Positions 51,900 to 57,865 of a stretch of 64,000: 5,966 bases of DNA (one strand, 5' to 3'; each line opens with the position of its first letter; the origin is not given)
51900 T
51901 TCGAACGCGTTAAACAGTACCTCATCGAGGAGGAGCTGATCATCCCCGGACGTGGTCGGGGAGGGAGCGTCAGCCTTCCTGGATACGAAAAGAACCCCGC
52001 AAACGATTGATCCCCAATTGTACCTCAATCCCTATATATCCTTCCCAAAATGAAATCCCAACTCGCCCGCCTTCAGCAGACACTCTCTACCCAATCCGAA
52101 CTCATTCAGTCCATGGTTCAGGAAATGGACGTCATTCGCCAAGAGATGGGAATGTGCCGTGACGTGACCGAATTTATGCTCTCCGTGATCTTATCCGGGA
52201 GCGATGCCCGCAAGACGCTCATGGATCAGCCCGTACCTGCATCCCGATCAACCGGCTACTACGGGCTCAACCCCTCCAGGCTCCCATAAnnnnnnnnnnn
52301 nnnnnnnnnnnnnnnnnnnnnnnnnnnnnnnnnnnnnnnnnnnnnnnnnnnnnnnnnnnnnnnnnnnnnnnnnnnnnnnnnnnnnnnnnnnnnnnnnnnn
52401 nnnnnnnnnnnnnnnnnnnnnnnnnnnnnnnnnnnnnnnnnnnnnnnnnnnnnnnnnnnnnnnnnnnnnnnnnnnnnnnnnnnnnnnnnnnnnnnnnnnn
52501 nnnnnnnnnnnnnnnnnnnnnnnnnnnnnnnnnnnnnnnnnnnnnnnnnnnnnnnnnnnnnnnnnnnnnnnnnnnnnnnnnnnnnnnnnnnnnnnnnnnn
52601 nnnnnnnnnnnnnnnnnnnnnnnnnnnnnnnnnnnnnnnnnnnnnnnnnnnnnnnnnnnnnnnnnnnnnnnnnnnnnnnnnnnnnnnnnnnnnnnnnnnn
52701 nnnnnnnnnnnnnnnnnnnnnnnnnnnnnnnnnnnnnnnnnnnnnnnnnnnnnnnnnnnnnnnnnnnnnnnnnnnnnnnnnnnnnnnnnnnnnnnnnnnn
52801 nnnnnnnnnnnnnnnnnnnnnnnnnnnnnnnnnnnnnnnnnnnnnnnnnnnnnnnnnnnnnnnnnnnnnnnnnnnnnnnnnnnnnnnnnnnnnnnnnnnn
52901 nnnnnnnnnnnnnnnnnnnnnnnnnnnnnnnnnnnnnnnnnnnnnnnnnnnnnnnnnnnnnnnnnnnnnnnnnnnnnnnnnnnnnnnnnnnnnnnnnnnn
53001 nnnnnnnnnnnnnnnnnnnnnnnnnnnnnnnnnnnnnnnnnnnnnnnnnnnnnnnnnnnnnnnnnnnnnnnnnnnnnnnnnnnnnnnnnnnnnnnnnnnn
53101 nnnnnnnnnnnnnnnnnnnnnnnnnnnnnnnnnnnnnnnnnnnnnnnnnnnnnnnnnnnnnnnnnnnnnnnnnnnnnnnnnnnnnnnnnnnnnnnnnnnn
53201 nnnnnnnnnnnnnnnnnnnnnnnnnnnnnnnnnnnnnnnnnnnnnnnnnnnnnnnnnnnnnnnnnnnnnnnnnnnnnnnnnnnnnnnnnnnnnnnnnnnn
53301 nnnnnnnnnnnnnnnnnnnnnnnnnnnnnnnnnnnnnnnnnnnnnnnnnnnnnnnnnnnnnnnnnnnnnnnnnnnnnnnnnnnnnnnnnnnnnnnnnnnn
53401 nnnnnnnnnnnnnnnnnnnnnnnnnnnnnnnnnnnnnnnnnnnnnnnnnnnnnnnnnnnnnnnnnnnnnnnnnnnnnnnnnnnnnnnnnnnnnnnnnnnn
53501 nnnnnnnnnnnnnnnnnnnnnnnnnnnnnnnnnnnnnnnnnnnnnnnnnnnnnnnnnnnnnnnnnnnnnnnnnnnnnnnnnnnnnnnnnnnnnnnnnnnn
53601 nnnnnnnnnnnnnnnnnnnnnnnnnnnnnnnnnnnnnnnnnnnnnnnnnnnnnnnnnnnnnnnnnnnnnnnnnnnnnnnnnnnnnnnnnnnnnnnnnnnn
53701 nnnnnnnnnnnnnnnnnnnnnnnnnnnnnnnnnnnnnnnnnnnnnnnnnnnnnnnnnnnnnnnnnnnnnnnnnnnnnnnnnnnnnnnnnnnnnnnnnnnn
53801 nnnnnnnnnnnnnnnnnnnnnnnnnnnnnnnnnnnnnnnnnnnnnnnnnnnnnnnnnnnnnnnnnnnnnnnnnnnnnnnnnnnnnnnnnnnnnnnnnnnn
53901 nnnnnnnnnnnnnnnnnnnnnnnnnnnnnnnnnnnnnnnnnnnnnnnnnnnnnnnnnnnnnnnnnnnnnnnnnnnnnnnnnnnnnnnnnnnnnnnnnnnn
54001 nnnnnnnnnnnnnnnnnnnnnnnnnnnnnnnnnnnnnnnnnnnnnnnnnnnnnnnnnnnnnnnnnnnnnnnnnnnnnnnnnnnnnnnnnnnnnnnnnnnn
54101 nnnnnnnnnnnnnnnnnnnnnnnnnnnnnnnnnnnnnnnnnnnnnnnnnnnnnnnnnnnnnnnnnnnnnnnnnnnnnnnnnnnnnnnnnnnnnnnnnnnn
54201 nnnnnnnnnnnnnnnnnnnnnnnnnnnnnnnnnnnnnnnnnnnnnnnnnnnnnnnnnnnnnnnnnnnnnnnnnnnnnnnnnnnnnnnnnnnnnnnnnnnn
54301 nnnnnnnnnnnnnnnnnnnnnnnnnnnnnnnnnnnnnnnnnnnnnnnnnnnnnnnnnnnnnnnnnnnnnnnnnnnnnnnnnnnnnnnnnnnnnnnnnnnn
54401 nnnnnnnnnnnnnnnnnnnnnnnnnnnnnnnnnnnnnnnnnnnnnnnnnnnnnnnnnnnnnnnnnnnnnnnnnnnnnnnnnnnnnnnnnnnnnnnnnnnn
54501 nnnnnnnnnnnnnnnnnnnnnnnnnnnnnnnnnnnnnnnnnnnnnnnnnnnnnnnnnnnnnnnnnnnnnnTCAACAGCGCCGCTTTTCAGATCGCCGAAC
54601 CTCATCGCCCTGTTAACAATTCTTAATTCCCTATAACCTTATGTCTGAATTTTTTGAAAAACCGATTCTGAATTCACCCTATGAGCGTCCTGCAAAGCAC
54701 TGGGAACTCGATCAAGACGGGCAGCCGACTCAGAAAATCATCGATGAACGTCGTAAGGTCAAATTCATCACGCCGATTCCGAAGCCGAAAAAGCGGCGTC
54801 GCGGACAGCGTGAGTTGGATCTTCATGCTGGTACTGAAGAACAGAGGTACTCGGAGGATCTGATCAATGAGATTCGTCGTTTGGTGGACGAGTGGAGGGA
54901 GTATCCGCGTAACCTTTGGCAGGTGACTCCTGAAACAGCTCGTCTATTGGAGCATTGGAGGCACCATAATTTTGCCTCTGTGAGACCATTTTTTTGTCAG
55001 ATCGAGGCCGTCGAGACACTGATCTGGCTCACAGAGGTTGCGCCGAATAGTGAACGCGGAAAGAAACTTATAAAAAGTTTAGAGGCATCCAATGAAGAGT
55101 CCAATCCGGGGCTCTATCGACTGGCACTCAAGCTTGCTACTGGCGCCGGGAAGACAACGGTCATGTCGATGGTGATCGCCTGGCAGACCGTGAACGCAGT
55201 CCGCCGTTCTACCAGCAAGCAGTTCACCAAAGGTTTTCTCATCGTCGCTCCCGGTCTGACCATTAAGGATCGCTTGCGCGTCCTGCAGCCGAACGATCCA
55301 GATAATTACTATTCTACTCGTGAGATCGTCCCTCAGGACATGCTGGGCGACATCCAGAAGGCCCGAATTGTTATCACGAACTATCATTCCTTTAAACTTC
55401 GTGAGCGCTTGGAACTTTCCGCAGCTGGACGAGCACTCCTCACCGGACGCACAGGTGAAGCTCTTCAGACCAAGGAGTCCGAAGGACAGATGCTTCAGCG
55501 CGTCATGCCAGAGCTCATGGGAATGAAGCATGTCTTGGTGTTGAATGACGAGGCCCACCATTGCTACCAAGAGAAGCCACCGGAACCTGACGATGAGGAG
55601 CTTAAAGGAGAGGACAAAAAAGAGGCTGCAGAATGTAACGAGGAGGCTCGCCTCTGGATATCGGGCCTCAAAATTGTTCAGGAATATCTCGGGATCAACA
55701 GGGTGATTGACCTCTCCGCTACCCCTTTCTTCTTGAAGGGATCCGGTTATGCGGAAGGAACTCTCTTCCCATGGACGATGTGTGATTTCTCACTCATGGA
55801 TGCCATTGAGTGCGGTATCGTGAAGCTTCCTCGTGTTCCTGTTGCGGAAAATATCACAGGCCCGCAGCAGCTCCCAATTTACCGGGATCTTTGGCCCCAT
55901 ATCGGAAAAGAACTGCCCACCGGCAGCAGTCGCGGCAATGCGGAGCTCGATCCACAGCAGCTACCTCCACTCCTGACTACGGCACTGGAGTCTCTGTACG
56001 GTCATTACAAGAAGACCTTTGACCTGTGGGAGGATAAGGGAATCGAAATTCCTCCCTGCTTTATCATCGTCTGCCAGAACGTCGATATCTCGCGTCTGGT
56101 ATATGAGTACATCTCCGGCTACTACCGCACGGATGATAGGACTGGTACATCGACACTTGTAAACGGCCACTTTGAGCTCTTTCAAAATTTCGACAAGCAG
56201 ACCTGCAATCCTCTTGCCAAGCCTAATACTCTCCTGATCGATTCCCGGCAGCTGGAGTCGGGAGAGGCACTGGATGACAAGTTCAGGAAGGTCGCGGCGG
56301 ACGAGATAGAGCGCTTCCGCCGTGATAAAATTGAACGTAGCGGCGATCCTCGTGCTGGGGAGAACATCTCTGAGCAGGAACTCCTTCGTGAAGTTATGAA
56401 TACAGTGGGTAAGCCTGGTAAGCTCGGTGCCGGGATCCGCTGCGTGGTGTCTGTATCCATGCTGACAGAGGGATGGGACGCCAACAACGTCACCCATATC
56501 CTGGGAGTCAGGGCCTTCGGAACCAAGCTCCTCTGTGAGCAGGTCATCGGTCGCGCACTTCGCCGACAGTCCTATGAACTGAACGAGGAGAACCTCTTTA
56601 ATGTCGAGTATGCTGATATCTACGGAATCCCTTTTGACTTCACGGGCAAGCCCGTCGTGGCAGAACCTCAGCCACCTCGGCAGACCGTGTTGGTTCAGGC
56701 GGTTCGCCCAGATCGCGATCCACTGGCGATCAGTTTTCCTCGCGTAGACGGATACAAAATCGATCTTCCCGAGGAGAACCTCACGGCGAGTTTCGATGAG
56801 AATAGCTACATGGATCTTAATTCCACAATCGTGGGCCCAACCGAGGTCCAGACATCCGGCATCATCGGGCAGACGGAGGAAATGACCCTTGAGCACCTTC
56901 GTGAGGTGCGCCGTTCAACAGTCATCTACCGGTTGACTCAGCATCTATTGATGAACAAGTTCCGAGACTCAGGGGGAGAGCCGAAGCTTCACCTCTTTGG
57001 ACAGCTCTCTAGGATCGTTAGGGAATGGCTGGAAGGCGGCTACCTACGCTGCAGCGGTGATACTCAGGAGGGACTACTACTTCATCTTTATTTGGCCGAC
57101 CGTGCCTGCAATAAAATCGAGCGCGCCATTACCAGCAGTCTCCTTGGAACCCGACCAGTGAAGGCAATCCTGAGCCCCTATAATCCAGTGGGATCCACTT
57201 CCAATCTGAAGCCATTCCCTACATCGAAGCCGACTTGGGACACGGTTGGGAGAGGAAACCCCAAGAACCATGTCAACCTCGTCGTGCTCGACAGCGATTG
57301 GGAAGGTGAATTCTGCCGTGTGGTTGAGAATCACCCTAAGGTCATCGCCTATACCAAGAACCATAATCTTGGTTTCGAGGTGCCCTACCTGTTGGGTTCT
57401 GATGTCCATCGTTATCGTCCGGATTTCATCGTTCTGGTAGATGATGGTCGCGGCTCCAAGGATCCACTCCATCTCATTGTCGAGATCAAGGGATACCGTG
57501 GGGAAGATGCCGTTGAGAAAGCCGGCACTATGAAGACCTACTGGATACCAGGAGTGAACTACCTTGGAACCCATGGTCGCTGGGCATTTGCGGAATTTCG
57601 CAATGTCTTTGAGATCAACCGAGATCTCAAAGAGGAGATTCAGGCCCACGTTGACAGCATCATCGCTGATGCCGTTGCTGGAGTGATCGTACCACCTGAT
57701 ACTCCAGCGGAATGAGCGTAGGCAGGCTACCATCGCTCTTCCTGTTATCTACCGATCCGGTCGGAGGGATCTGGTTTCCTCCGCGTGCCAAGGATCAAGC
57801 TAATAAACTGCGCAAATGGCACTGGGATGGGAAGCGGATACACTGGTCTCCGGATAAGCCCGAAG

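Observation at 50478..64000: Composite defence island with an unusual gene order: DUF2130, Z1, res, three-Cys protein, dcm, mod, HKD nuclease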

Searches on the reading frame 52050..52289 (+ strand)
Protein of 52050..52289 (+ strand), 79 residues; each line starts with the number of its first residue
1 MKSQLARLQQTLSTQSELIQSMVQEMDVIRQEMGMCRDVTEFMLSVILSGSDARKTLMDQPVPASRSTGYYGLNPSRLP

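Call 60: search_protein_families(library=padloc, proteins=[window:52050-52289:+], max_evalue=0.001)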
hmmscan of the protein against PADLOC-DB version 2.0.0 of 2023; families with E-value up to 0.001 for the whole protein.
window:52050-52289:+ (79 aa): 0 families

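Call 61: search_protein_families(library=ncbifam, proteins=[window:52050-52289:+], max_evalue=0.001)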
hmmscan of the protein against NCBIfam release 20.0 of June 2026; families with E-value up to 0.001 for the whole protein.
window:52050-52289:+ (79 aa): 0 families

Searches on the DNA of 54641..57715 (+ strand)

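Call 62: search_dna_similar(query=L034:10001-13036:+, collection=ecoli_genomes, mode=near, max_rows=8)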
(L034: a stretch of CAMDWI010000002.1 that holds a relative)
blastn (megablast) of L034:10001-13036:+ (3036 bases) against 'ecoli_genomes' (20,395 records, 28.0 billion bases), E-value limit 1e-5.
No match.
